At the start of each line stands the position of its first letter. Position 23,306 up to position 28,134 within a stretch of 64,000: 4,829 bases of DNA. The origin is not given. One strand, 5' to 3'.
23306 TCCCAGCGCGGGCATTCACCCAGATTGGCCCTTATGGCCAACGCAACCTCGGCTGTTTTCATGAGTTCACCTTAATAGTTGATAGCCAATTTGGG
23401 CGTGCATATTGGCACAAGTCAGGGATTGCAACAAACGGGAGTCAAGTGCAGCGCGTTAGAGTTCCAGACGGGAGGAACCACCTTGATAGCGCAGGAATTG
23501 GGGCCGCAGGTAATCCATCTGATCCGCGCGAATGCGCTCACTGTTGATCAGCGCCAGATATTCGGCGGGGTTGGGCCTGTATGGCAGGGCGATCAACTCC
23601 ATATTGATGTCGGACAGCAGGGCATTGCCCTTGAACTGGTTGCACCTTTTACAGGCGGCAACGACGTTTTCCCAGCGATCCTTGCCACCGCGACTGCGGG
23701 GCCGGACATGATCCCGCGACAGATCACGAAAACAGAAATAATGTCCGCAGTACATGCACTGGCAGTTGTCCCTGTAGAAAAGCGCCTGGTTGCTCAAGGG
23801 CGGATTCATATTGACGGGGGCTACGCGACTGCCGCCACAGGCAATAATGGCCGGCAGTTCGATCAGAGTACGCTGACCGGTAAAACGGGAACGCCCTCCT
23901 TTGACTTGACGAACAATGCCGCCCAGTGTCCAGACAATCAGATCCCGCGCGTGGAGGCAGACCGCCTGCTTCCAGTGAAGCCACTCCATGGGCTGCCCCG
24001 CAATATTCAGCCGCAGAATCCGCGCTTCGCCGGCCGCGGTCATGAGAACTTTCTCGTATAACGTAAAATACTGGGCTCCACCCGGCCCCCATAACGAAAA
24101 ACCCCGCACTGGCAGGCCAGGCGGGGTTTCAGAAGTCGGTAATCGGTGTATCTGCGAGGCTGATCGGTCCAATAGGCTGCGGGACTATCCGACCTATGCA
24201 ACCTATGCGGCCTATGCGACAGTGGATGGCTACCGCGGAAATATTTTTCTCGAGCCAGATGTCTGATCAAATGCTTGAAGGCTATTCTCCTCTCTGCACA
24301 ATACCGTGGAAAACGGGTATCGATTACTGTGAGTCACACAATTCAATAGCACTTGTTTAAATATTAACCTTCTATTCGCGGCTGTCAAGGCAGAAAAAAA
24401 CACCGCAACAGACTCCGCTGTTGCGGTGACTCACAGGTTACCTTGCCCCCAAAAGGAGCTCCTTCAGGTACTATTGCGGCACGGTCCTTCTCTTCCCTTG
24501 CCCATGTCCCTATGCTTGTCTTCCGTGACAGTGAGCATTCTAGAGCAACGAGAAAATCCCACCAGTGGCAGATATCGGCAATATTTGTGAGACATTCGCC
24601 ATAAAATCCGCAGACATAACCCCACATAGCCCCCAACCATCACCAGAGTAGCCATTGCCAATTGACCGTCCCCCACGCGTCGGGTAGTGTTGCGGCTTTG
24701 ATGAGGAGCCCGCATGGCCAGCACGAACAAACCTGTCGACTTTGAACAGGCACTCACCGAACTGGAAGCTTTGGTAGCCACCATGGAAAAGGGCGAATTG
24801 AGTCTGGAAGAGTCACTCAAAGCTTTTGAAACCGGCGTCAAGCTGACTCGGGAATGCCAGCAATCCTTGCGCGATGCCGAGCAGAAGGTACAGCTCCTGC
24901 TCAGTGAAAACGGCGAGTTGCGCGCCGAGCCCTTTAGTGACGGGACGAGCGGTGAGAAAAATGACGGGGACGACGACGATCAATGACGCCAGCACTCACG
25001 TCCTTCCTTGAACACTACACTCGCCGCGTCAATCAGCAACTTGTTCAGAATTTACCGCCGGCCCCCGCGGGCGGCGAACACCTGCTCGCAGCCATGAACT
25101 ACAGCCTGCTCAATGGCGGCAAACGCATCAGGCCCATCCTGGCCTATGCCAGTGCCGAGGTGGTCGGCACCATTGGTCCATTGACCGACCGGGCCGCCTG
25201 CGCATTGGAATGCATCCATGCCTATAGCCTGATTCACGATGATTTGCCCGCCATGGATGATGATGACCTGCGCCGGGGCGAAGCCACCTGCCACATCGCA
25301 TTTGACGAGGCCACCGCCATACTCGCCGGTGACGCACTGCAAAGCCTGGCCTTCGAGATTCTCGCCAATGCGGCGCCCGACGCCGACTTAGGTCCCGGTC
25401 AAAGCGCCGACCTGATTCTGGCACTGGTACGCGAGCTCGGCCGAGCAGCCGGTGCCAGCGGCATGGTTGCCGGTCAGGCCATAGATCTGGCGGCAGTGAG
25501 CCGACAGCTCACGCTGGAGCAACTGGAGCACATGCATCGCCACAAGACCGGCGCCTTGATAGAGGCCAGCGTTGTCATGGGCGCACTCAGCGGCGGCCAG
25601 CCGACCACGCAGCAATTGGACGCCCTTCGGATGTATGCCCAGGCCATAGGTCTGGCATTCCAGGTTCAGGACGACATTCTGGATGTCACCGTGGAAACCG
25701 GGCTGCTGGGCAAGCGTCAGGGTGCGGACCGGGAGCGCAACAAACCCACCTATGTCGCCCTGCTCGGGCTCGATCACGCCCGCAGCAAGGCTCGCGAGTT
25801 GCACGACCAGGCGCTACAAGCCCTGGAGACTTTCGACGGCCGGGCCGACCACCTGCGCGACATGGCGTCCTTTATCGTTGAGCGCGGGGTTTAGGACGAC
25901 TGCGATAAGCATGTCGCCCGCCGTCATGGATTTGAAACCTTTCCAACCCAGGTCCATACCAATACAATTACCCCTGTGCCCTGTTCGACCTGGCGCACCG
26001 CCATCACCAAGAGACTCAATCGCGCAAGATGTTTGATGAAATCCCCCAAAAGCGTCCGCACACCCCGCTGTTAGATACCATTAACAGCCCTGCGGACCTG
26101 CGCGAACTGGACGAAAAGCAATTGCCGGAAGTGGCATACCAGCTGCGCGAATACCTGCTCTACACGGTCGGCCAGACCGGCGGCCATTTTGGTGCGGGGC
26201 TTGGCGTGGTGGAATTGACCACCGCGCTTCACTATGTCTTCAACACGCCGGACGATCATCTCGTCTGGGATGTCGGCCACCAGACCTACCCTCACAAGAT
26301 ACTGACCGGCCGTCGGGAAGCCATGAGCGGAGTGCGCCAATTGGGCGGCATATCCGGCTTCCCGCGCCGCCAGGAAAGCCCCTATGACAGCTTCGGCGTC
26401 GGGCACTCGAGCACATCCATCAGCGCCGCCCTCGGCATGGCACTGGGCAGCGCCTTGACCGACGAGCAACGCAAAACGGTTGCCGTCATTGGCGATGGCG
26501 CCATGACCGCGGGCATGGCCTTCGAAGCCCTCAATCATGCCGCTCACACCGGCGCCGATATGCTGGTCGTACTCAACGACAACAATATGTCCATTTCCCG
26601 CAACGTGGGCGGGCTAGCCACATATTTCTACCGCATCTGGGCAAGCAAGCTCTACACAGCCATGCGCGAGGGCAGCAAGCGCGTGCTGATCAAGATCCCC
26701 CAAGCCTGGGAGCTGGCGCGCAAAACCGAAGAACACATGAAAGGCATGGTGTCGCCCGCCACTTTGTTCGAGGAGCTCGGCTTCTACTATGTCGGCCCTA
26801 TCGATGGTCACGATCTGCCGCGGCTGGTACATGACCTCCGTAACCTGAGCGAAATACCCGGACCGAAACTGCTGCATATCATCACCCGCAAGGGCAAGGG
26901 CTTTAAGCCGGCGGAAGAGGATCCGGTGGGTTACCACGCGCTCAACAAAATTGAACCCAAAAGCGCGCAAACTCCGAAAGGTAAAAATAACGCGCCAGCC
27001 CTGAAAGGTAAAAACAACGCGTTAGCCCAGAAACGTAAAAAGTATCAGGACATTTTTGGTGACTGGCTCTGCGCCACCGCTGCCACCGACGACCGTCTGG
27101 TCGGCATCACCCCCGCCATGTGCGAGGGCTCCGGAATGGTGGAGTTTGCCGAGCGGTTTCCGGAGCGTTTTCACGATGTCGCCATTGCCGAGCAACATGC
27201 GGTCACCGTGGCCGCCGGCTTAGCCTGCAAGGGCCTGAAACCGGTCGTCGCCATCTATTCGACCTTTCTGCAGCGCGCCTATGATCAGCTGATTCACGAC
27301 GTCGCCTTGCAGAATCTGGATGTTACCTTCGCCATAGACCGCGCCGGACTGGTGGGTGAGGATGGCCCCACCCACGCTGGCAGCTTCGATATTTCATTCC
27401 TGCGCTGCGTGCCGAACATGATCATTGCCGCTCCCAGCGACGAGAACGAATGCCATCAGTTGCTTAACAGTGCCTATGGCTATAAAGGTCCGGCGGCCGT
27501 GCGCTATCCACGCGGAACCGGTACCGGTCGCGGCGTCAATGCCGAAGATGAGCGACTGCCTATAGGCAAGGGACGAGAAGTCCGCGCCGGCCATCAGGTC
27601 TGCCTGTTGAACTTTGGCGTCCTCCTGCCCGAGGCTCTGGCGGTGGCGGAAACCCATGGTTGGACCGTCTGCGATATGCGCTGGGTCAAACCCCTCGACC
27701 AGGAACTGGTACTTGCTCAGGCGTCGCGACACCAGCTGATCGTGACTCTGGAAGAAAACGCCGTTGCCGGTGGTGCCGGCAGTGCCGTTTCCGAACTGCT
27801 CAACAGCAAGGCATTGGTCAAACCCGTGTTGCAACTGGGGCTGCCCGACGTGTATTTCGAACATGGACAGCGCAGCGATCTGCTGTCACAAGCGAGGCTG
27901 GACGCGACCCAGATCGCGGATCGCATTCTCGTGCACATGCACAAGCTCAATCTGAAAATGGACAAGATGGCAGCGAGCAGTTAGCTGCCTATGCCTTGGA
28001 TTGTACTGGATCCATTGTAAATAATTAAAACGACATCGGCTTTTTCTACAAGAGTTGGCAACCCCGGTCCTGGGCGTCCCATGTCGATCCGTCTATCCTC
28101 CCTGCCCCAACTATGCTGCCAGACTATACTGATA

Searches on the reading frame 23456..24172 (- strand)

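Call 93: search_protein_families(library=pfam, proteins=[window:23456-24172:-])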
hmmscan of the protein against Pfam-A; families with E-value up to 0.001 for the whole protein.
window:23456-24172:- (238 aa): 3 families
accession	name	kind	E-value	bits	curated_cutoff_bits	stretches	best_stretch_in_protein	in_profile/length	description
PF14279.12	HNH_5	-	2e-16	60.1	27.5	1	139-192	1-54/56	HNH endonuclease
PF01844.29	HNH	-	2.6e-12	47.1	21.4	1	139-183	1-46/47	HNH endonuclease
PF13395.12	HNH_4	-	7.8e-05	23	22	1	139-184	1-51/54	HNH endonuclease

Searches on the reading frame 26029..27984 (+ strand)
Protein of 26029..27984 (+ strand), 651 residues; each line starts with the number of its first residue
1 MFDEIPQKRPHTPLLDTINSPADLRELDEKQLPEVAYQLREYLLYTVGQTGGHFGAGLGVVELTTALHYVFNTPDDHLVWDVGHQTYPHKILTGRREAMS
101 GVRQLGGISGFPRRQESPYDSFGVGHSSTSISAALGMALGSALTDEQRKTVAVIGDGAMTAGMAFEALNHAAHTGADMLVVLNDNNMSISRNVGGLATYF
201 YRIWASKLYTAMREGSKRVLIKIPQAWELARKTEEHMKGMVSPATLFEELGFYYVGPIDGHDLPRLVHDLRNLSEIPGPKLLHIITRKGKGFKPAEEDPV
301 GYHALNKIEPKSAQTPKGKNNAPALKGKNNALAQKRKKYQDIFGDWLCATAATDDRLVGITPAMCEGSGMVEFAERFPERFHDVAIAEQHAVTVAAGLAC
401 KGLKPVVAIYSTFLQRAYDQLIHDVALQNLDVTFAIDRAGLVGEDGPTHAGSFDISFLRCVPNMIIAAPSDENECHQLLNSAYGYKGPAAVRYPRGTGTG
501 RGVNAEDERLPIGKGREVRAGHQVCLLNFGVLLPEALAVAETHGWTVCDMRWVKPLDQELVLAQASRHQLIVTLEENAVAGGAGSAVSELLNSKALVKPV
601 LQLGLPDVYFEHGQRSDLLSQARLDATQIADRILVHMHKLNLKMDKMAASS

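Call 93: search_protein_families(library=pfam, proteins=[window:26029-27984:+])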
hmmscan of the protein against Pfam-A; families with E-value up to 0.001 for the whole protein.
window:26029-27984:+ (651 aa): 6 families
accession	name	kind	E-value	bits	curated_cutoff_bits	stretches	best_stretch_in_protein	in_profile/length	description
PF13292.11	DXP_synthase_N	-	1.6e-119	398.7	21.2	1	15-286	1-274/274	1-deoxy-D-xylulose-5-phosphate synthase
PF02779.29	Transket_pyr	-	1.3e-45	155.6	27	1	338-496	4-170/174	Transketolase, pyrimidine binding domain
PF02780.25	Transketolase_C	-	2.5e-24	86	25.9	1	513-629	1-124/124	Transketolase, C-terminal domain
PF02775.26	TPP_enzyme_C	-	1.8e-07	31.5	21.9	1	117-187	20-84/151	Thiamine pyrophosphate enzyme, C-terminal TPP binding domain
PF00676.26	E1_dh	-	7.7e-06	25.5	22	1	126-190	104-166/300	Dehydrogenase E1 component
PF00456.26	Transketolase_N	-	0.00052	19.5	22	0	148-193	145-191/334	Transketolase, thiamine diphosphate binding domain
